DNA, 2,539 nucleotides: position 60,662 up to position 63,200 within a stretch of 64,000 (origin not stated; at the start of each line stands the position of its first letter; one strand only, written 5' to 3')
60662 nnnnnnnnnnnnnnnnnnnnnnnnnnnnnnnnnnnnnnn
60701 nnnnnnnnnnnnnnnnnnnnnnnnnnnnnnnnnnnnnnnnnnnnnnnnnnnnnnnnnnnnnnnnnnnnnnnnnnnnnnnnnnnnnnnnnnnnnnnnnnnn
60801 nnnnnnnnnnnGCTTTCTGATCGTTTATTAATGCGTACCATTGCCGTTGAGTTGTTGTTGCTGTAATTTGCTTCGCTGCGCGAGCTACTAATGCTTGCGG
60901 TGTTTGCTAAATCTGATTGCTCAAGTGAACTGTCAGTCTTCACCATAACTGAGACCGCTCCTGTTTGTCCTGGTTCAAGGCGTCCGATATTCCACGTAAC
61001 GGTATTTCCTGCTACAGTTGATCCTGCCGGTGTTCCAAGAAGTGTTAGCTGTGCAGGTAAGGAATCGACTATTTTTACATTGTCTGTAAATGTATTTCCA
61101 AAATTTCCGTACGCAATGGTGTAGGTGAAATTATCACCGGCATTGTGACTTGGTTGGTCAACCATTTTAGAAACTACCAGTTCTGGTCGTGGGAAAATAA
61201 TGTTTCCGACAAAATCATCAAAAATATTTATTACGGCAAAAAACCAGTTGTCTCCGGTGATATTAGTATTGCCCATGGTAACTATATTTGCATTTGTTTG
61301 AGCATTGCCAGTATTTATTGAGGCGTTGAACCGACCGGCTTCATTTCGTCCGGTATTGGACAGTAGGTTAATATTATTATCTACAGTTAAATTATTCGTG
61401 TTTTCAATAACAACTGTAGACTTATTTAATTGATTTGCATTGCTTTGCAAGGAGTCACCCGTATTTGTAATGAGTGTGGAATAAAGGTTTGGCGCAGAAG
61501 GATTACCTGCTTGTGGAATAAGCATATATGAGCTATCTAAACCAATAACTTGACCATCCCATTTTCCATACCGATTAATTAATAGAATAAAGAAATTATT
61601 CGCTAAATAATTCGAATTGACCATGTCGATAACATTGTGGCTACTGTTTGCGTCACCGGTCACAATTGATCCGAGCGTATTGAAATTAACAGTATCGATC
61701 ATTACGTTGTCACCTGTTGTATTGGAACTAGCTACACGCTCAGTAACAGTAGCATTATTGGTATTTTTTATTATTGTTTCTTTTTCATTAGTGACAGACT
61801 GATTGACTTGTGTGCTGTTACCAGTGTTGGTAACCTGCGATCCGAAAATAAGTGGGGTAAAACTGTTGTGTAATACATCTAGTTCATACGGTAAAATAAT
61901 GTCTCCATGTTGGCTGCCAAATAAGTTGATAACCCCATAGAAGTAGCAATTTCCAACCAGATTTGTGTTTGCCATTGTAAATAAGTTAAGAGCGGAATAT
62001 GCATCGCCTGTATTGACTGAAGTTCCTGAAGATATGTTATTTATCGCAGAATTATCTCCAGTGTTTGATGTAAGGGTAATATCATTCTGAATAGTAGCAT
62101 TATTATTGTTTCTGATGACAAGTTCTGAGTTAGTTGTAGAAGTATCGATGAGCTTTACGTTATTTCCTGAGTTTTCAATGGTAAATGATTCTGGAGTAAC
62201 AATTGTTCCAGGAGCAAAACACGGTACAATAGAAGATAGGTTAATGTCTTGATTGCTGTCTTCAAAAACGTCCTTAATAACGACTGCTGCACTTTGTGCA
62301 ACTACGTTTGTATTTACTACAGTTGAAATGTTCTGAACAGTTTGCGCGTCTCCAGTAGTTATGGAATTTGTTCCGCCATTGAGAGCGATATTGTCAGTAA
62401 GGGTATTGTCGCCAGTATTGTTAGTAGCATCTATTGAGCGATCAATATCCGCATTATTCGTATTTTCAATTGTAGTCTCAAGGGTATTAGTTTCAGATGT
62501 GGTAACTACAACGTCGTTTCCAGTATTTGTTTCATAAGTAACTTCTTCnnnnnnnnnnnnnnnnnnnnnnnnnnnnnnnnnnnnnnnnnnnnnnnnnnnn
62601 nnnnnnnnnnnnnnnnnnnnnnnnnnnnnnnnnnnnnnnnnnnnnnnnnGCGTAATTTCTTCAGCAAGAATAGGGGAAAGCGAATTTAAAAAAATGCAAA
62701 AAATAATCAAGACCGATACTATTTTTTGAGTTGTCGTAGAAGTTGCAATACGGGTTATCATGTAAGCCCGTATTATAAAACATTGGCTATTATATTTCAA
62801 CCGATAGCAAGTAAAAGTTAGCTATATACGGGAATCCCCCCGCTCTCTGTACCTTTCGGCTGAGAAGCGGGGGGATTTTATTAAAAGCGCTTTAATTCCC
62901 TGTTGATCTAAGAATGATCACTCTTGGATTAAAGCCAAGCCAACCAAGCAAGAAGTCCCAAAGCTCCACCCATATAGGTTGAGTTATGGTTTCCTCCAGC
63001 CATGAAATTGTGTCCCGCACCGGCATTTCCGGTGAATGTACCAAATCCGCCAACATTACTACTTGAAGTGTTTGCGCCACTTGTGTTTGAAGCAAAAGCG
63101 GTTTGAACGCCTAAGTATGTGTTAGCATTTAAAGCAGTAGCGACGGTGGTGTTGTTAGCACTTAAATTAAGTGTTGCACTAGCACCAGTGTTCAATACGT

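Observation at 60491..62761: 769-aa (756 aa from the corrected ATG) surface protein with four Asn-ladder repeats, a candidate beta-solenoid fibre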

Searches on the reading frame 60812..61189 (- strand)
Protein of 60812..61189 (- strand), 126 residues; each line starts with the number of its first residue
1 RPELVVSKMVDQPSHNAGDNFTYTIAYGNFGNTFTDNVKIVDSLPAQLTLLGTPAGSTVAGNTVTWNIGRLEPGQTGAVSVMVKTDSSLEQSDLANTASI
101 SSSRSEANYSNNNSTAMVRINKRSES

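Call 56: search_solved_structures(query=window:60812-61189:-, max_evalue=10, show_alignments=3)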
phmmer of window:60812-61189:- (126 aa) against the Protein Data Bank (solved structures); distinct sequences matched with E-value up to 10: 1.
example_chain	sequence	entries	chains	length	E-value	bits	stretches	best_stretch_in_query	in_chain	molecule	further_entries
1deq_A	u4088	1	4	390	2.9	11.7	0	59-87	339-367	FIBRINOGEN (ALPHA CHAIN)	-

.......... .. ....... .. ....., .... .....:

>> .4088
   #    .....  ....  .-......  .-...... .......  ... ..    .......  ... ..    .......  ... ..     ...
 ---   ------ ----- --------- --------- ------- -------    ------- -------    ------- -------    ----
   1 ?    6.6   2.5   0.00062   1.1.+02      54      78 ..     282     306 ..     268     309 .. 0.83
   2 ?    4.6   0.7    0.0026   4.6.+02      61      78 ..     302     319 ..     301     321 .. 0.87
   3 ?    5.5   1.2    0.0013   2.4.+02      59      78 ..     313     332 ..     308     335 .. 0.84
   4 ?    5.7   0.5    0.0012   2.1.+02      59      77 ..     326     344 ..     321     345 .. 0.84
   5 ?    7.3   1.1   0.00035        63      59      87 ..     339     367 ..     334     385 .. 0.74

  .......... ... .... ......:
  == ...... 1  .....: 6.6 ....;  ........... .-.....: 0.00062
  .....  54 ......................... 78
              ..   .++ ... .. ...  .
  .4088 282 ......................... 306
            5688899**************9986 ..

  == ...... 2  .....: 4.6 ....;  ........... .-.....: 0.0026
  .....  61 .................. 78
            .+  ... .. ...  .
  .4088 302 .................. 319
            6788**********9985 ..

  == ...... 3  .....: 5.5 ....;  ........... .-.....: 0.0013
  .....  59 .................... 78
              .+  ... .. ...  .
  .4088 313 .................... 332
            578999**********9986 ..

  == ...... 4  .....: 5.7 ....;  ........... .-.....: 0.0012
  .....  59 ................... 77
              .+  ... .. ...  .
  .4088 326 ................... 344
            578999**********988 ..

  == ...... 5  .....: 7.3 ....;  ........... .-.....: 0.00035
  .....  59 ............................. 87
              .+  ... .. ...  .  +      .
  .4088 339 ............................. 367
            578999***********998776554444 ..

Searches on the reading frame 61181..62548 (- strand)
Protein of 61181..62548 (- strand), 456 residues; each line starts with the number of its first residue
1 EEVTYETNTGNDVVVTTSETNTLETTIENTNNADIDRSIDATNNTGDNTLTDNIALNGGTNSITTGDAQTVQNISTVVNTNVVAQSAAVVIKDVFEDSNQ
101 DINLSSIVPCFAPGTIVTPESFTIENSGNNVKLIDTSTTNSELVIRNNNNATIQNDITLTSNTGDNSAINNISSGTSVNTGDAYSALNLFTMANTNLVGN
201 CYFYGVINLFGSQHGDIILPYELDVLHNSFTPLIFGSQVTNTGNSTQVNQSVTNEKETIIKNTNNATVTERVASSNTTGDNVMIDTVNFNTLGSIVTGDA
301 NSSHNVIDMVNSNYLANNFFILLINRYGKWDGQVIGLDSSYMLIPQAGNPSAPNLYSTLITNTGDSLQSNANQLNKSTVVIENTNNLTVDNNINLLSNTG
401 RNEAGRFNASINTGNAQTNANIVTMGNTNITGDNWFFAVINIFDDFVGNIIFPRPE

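Call 33: predict_structure(alignment_id=A2)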
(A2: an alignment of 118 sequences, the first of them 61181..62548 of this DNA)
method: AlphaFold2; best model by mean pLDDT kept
length: 456 residues; sequences in the alignment: 118
mean_pLDDT: 86.5   pTM: 0.78
mean pLDDT of the five models: 86.5, 85.8, 85.4, 83.3, 82.6
residues with pLDDT >= 90: 279; 70-90: 114; 50-70: 32; < 50: 31
segments of 3 or more residues with pLDDT < 50: 1-5, 117-119, 231-235, 341-355
pLDDT, mean of each block of 10 residues (from residue 1): 51 81 90 97 97 90 97 96 92 95 88 51 67 83 94 98 97 93 98 95 95 96 78 51 77 88 97 97 89 94 95 92 93 84 35 47 77 87 97 98 94 98 97 93 96 83
secondary structure, 60 per line:
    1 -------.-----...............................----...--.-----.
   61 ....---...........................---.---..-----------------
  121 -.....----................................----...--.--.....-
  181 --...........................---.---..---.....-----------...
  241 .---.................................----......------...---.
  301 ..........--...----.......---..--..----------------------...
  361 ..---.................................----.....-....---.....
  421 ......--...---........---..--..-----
elements in order: E14-44 E49-51 E60-64 E68-94 E122-126 E131-162 E167-169 E175-179 E183-209 H222-226 E238-241 E245-277 E282-287 E294-296 E300-310 E313-315 E320-326 E358-362 E366-398 E403-407 E409-412 E416-426 E429-431 E435-442

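Call 36: fold_search(model_id=the predicted structure, library=pdb)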
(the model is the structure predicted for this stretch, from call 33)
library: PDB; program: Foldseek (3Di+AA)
matches with E <= 10: 19; with E <= 0.001: 0
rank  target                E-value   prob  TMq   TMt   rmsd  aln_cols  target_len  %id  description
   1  9nqd_0                5.4e-01  0.01  0.06  0.11  31.7       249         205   12  Structure of Pseudomonas FapC Biofilm-Forming Functional Amyloid (released 2025-06-25)
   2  4kh3                  1.3e+00  0.00  0.05  0.04  46.1       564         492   11  Structure of a bacterial self-associating protein (released 2014-01-15)
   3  8c50_A                1.7e+00  0.00  0.05  0.06  38.6       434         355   11  Pontibacter korlensis curli subunit CsgA (released 2023-06-28)
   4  1vh4_B                1.9e+00  0.01  0.06  0.07  32.6       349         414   10  Crystal structure of a stabilizer of iron transporter (released 2003-12-30)
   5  8cpk_A                2.2e+00  0.00  0.04  0.05  39.4       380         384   12  Crystal structure of EtpA secretion domain from Enterotoxigenic Escherichia coli (released 2024-01-10)
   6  1vh4_A                4.1e+00  0.00  0.06  0.06  33.0       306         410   10  Crystal structure of a stabilizer of iron transporter (released 2003-12-30)
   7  6uec                  4.3e+00  0.00  0.05  0.07  31.5       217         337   10  Pseudomonas aeruginosa LpxD Complex Structure with Ligand (released 2019-11-13)
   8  5kkd_B                5.8e+00  0.00  0.04  0.08  32.3       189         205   10  Truncated hemolysin A Y134A from P. mirabilis at 2.1 Angstroms resolution crystallized in a high salt condition (released 2017-03-22)
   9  2zu0_A                6.1e+00  0.00  0.06  0.06  35.9       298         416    9  Crystal structure of SufC-SufD complex involved in the iron-sulfur cluster biosynthesis (released 2009-03-10)
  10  4rm6                  6.1e+00  0.00  0.05  0.03  38.6       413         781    9  Crystal structure of Hemopexin Binding Protein (released 2016-05-18)
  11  5awg_B                7.4e+00  0.00  0.07  0.08  36.4       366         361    8  Crystal structure of Hg-bound SufB-SufC-SufD complex from Escherichia coli (released 2015-11-11)
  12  5nxk_C                8.2e+00  0.00  0.05  0.07  36.2       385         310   11  L. reuteri 53608 SRRP (released 2018-03-21)
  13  5awf_B                9.0e+00  0.00  0.06  0.06  37.0       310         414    7  Crystal structure of SufB-SufC-SufD complex from Escherichia coli (released 2015-11-11)
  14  5kkd_A                9.0e+00  0.00  0.04  0.08  31.1       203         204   13  Truncated hemolysin A Y134A from P. mirabilis at 2.1 Angstroms resolution crystallized in a high salt condition (released 2017-03-22)
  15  5nxk_B                9.0e+00  0.00  0.05  0.06  36.9       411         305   11  L. reuteri 53608 SRRP (released 2018-03-21)
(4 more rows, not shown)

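Call 43: fold_search(model_id=the predicted structure, library=viral)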
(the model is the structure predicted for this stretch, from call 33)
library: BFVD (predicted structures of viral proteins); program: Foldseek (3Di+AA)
matches with E <= 10: 62; with E <= 0.001: 0
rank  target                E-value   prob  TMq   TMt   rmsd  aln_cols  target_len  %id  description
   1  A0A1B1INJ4            9.1e-03  0.10  0.07  0.10  31.2       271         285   11  (no name in the UniProt tables at hand)
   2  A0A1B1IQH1            1.5e-02  0.10  0.08  0.08  32.1       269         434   14  (no name in the UniProt tables at hand)
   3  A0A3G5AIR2            2.3e-02  0.01  0.04  0.02  39.0       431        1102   12  Collagen-like protein [Solumvirus sp.]
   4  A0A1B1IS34            2.5e-02  0.05  0.06  0.08  31.2       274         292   10  (no name in the UniProt tables at hand)
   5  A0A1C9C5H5            2.5e-02  0.03  0.08  0.04  42.6       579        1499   12  Uncharacterized protein [Heterosigma akashiwo virus 01]
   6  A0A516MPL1            4.9e-02  0.03  0.05  0.05  32.5       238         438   10  (no name in the UniProt tables at hand)
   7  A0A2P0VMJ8            6.0e-02  0.02  0.08  0.08  38.5       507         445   14  Uncharacterized protein [Tetraselmis virus 1]
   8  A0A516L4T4            6.6e-02  0.07  0.08  0.10  30.8       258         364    9  (no name in the UniProt tables at hand)
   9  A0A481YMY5            9.2e-02  0.04  0.08  0.13  25.8       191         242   16  Lipid membrane protein [Pithovirus LCDPAC01]
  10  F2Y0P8                1.2e-01  0.01  0.06  0.07  39.4       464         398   11  (no name in the UniProt tables at hand)
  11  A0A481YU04            2.1e-01  0.03  0.06  0.09  35.3       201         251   11  Lipid membrane protein [Marseillevirus LCMAC102]
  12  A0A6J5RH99            2.7e-01  0.01  0.05  0.04  45.0       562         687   10  Uncharacterized protein [uncultured Caudovirales phage]
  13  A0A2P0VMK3            2.8e-01  0.01  0.06  0.08  37.0       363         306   10  Uncharacterized protein [Tetraselmis virus 1]
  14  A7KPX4                2.9e-01  0.01  0.06  0.05  40.9       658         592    8  Uncharacterized protein [Gallid alphaherpesvirus 2]
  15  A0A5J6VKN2            3.1e-01  0.01  0.06  0.04  36.4       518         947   12  Uncharacterized protein [Megaviridae environmental sample]
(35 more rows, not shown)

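Call 80: search_dna_similar(query=window:61181-62548:-, collection=phages, mode=protein, max_evalue=0.001, max_rows=10)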
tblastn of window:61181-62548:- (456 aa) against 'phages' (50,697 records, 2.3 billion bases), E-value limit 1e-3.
No match.

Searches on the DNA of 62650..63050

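Call 77: search_rna_families(source=window, start=62650, end=63050, threshold=evalue, max_evalue=1)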
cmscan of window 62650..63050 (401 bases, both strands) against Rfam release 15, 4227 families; matches with E-value up to 1: 0.
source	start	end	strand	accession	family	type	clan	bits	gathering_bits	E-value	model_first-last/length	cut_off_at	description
